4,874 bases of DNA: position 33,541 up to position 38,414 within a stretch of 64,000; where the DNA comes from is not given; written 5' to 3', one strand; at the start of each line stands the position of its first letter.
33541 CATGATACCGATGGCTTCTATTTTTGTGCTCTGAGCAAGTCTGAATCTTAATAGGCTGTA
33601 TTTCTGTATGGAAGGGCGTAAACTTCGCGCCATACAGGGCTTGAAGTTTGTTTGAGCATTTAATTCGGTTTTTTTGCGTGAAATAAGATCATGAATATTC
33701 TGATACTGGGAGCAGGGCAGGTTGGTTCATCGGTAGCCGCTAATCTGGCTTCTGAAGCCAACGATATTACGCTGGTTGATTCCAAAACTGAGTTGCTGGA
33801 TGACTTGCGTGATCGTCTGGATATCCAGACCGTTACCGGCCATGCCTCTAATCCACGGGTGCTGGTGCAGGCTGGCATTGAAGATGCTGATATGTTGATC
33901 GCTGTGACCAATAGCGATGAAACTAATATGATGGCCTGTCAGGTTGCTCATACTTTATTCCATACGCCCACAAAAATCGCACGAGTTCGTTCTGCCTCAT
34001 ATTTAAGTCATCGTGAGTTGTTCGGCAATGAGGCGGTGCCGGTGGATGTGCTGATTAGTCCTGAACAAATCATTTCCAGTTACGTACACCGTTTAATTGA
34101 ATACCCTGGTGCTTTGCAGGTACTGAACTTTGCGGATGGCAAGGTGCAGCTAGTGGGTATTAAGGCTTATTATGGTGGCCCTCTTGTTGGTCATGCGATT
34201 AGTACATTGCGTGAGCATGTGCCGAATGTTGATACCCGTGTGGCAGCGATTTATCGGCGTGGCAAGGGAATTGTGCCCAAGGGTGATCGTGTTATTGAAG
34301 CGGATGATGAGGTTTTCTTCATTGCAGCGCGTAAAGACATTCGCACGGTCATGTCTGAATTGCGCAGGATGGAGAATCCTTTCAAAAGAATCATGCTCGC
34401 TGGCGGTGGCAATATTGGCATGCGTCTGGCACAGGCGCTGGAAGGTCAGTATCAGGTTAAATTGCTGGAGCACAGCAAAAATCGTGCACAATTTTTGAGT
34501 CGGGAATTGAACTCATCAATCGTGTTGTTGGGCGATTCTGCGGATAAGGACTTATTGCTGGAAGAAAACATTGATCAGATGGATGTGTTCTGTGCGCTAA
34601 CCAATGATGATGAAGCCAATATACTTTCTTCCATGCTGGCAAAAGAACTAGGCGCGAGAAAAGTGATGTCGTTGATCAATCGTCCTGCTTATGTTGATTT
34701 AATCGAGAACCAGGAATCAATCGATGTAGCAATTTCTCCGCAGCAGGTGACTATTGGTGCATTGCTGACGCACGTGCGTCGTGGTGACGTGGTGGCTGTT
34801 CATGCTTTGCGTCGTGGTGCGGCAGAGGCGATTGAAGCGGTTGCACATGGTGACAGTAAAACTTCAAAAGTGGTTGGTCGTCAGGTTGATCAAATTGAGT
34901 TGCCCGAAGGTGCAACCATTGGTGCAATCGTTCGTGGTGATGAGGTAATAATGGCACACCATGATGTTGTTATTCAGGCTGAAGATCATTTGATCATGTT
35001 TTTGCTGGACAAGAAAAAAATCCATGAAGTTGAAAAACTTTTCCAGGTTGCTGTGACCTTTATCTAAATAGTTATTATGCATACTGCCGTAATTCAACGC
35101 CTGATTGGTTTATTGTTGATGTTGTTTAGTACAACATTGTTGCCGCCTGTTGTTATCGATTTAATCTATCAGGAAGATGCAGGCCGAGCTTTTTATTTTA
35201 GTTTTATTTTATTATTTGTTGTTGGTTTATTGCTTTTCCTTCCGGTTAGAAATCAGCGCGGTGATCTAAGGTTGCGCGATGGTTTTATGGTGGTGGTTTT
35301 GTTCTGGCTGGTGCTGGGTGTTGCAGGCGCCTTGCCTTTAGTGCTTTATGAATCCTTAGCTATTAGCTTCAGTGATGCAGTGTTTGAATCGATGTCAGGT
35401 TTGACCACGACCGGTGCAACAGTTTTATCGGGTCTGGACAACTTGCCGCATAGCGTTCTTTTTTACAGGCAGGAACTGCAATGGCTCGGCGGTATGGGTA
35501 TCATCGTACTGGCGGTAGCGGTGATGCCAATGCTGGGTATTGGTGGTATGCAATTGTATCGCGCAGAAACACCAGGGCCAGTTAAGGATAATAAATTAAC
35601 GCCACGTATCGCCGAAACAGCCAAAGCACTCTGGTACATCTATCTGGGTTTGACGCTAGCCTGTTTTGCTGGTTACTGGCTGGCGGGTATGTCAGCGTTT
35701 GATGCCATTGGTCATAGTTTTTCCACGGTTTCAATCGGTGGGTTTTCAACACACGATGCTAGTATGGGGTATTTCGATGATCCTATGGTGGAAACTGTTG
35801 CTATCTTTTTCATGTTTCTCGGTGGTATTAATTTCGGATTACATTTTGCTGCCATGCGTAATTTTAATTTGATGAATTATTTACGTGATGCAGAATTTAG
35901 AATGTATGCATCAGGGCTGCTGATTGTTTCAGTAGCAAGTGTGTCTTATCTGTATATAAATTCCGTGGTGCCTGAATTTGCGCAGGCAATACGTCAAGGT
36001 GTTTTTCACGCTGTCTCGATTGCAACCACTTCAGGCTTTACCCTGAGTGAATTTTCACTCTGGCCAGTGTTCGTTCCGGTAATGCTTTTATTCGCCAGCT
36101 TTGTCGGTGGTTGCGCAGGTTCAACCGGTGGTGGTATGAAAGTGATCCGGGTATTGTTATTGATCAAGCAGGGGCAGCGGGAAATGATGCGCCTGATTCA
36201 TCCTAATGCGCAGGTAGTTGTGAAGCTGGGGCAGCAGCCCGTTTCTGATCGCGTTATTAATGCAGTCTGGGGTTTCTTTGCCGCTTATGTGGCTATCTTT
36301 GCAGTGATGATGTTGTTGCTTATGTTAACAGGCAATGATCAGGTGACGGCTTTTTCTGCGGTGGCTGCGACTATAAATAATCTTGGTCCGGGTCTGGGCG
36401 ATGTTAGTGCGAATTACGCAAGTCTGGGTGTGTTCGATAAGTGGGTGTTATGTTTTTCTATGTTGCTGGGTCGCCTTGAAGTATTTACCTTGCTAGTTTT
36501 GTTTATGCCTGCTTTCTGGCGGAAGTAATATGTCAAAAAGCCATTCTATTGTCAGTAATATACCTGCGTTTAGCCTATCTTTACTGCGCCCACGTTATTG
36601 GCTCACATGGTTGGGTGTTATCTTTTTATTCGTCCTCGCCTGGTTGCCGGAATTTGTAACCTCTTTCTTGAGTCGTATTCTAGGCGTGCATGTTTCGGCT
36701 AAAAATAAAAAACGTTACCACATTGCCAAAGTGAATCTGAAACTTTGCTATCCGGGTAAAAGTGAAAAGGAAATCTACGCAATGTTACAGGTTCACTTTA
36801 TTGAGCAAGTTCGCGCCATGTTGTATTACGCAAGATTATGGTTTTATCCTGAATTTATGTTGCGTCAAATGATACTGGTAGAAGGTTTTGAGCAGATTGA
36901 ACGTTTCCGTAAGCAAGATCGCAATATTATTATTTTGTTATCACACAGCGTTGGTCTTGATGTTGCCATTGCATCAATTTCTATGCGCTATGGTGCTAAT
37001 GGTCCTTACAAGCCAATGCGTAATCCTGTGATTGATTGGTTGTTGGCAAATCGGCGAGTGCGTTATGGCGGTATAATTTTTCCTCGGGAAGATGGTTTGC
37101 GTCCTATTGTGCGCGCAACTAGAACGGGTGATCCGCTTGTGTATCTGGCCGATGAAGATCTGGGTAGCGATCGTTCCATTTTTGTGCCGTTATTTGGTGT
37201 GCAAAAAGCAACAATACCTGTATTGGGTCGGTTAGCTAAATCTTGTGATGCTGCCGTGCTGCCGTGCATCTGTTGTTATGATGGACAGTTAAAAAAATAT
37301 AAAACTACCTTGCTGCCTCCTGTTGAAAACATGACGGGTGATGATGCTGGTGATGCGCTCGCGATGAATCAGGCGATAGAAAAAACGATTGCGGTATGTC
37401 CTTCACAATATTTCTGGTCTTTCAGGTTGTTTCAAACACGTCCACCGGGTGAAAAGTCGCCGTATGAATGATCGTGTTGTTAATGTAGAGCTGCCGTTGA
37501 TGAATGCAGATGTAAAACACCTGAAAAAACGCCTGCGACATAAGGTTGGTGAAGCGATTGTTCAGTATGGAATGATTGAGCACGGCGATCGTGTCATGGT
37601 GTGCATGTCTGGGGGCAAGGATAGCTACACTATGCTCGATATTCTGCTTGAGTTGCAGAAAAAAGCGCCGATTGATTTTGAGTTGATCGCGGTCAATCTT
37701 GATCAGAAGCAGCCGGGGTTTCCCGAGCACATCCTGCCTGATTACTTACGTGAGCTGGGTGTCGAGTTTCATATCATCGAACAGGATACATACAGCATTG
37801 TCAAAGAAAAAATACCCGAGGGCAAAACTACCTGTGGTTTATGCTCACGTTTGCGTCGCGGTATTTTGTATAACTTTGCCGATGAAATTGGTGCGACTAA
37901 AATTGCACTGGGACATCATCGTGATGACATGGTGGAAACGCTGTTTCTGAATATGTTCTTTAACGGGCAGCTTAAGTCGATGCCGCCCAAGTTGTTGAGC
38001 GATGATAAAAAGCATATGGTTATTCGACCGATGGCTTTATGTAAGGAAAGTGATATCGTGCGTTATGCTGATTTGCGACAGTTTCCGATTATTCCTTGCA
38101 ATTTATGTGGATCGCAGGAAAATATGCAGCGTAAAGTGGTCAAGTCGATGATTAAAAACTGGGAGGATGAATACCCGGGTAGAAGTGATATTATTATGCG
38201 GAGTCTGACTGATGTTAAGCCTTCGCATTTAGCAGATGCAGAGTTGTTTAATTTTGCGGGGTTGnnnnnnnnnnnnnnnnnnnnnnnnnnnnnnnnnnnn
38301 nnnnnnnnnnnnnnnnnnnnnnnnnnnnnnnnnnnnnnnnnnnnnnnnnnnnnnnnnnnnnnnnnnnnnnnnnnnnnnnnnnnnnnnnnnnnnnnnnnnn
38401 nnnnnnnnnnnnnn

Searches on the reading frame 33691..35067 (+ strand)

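Call 21: search_protein_families(library=ncbifam, proteins=[window:33691-35067:+], max_evalue=1e-10)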
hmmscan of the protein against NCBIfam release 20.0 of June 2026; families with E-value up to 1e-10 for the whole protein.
window:33691-35067:+ (458 aa): 16 families
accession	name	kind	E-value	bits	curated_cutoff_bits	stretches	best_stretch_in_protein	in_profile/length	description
NF007032.0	PRK09496.1-4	equivalog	8.9e-227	753.5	309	1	1-458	1-457/457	Trk system potassium transporter TrkA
NF007030.0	PRK09496.1-1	equivalog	2.5e-211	702.2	371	1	1-458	1-458/458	Trk system potassium transporter TrkA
NF007031.0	PRK09496.1-2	equivalog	1e-149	499.5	289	1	1-458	1-458/458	Trk system potassium transporter TrkA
NF007039.0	PRK09496.3-2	equivalog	4.8e-126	421.1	293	1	1-452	1-445/446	Trk system potassium transporter TrkA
NF007041.0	PRK09496.3-4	equivalog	3.3e-104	349.1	386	1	1-453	1-445/450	Trk system potassium transporter TrkA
NF007038.0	PRK09496.2-6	equivalog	1.2e-92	311.1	374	1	1-452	1-445/445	Trk system potassium transporter TrkA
NF007034.0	PRK09496.2-1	subfamily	3.6e-88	296.4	344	1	1-448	1-442/445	Trk system potassium transporter TrkA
NF007036.0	PRK09496.2-3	subfamily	6e-83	279.1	407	1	1-452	1-448/448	Trk system potassium transporter TrkA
NF007033.0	PRK09496.1-5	equivalog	2.2e-80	270.9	338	1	1-450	1-446/449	Trk system potassium transporter TrkA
NF007037.0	PRK09496.2-4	equivalog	2.7e-78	263.8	445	1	1-452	1-454/454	Trk system potassium transporter TrkA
NF007040.0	PRK09496.3-3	equivalog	1.1e-67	228.6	455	1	2-452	5-462/462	Trk system potassium transporter TrkA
NF007043.0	PRK09496.3-6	equivalog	2.9e-63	214.2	384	1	1-447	1-440/445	Trk system potassium transporter TrkA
NF007035.0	PRK09496.2-2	equivalog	3.4e-63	214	521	1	1-447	1-445/455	Trk system potassium transporter TrkA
NF007042.0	PRK09496.3-5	equivalog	4.8e-42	144.2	467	1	1-451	1-462/466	Trk system potassium transporter TrkA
NF003716.0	PRK05326.1-3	equivalog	6.2e-13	48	355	0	390-448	421-479/499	potassium/proton antiporter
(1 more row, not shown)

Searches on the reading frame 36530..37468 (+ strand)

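Call 76: search_protein_families(library=ncbifam, proteins=[window:36530-37468:+], max_evalue=1e-20)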
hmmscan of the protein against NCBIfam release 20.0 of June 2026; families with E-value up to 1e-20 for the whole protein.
window:36530-37468:+ (313 aa): 11 families
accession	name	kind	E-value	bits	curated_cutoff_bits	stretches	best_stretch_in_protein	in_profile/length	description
NF006507.0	PRK08943.1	subfamily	2.7e-82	276.4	337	1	9-312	10-315/322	lipid A biosynthesis (KDO)2-(lauroyl)-lipid IVA acyltransferase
TIGR02208.1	lipid_A_msbB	equivalog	1.3e-80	271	336.05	1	12-312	3-305/305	lauroyl-Kdo(2)-lipid IV(A) myristoyltransferase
TIGR02207.1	lipid_A_htrB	subfamily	1.4e-66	225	297.8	1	12-312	1-303/303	LpxL/LpxP family Kdo(2)-lipid IV(A) lauroyl/palmitoleoyl acyltransferase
NF005340.0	PRK06860.1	subfamily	4.9e-63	213.1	398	1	9-312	4-308/309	lipid A biosynthesis lauroyl acyltransferase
NF004191.0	PRK05646.1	equivalog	8.2e-59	199.3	491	1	11-312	3-306/310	lipid A biosynthesis lauroyl acyltransferase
NF005952.0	PRK08025.1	equivalog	4.9e-50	170.4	517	1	13-312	6-305/306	kdo(2)-lipid IV(A) palmitoleoyltransferase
NF005399.0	PRK06946.1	subfamily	9.2e-49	166.2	343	1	25-312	6-294/294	lipid A biosynthesis lauroyl acyltransferase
NF006432.0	PRK08706.1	equivalog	2e-45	155.3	384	1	31-310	6-287/289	lipid A biosynthesis lauroyl acyltransferase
NF006437.0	PRK08733.1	equivalog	1.4e-43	149.2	540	1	15-312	10-305/306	LpxL/LpxP family Kdo(2)-lipid IV(A) lauroyl/palmitoleoyl acyltransferase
NF006487.0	PRK08905.1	equivalog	1.2e-26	93.5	281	1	33-308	7-279/290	lysophospholipid acyltransferase family protein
NF006270.0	PRK08419.1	equivalog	3.7e-24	85.6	248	1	28-303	9-290/298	lipid A biosynthesis lauroyl acyltransferase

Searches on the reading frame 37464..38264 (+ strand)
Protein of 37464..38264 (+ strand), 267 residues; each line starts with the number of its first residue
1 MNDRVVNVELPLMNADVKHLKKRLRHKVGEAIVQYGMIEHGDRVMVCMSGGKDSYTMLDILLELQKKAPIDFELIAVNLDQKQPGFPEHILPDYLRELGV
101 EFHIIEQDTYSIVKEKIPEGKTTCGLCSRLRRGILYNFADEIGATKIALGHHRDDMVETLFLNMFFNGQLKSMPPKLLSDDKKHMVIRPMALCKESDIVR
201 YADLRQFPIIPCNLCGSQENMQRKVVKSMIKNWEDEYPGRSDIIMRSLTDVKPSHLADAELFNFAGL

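Call 9: find_related_loci(query=window:37464-38264:+, collection=genome_contigs, flank=4000)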
Query window:37464-38264:+ (267 aa) in genome_contigs; peptide patterns used: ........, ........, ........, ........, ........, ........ (x = any residue, [..] = any of these).
600 stretches matched a pattern (row limit reached: there are more); 594 encode a relative of the query (tblastn E <= 1e-3); the best 80 are kept; 80 distinct loci.
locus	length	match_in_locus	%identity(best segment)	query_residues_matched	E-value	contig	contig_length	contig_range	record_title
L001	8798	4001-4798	89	2-267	5e-166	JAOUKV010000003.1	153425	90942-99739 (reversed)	MAG: Gammaproteobacteria bacterium isolate 8_1_Jan_SF_Bin56 8_1_Jan_SF_Bin56_scaffold_34_c1, whole genome shotgun sequen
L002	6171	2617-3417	90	1-267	4e-167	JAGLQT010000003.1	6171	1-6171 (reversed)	MAG: Gammaproteobacteria bacterium isolate RS_8_68 ROV157_8.bin.68.fa_3, whole genome shotgun sequence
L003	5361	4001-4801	81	1-267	1e-153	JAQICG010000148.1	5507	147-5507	MAG: Gammaproteobacteria bacterium isolate GH5 k119_474998, whole genome shotgun sequence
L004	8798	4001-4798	80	2-267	4e-151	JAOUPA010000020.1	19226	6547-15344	MAG: Gammaproteobacteria bacterium isolate 8_1_Oct_SF_Bin34 8_1_Oct_SF_Bin34_scaffold_1361_c1, whole genome shotgun sequ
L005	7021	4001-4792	77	1-265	7e-144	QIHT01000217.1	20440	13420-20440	MAG: Gammaproteobacteria bacterium isolate SZUA-116 Ga0063293_10002276, whole genome shotgun sequence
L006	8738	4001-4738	74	22-267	3e-128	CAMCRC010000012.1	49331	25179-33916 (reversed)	MAG: Klebsiella pneumoniae isolate ZE-13nov19-95 genome assembly, contig: ZE-13nov19-C618, whole genome shotgun sequence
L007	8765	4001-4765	71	13-267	1e-127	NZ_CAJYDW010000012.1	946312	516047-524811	MAG: uncultured Pseudomonas sp. isolate S3C122_SP339, whole genome shotgun sequence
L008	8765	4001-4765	71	13-267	3e-127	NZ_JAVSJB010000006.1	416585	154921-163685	Pseudomonas oryzihabitans strain GXM4 ctg_6, whole genome shotgun sequence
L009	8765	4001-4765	69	13-267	9e-127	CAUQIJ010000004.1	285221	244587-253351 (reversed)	MAG TPA_asm: uncultured Pseudomonas sp. isolate ERR9968734_bin.13_MetaWRAP_v1.3_MAG genome assembly, contig: ERZ21616007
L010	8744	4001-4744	72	20-267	8e-127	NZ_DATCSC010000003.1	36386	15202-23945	MAG: Chitinimonas sp. isolate SMAG_U7295 k141_692387, whole genome shotgun sequence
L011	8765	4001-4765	69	13-267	1e-126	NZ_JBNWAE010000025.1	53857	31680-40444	Pseudomonas shirazensis strain A_1.9.1 A19_contig_25, whole genome shotgun sequence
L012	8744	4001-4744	73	20-267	2e-126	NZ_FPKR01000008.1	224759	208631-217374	Chitinimonas taiwanensis DSM 18899, whole genome shotgun sequence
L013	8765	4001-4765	71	13-267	1e-126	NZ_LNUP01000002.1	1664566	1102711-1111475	Pseudomonas sp. EpS/L25 strain EpSL25 Scaffold_10, whole genome shotgun sequence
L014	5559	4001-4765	71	13-267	4e-126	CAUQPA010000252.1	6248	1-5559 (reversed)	MAG TPA_asm: uncultured Pseudomonas sp. isolate ERR9968761_bin.7_MetaWRAP_v1.3_MAG genome assembly, contig: ERZ21615836.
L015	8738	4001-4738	73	22-267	3e-126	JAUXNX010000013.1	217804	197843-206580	MAG: Gammaproteobacteria bacterium isolate C1_metabat.bin.17 C1_k141_15036, whole genome shotgun sequence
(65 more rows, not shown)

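Call 76: search_protein_families(library=ncbifam, proteins=[window:37464-38264:+], max_evalue=1e-20)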
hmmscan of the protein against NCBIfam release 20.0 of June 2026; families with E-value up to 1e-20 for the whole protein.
window:37464-38264:+ (267 aa): 1 family
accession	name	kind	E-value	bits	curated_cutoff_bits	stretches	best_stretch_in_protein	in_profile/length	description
NF007972.0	PRK10696.1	equivalog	3.2e-140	466.5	272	1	15-266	15-266/295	tRNA 2-thiocytidine(32) synthetase TtcA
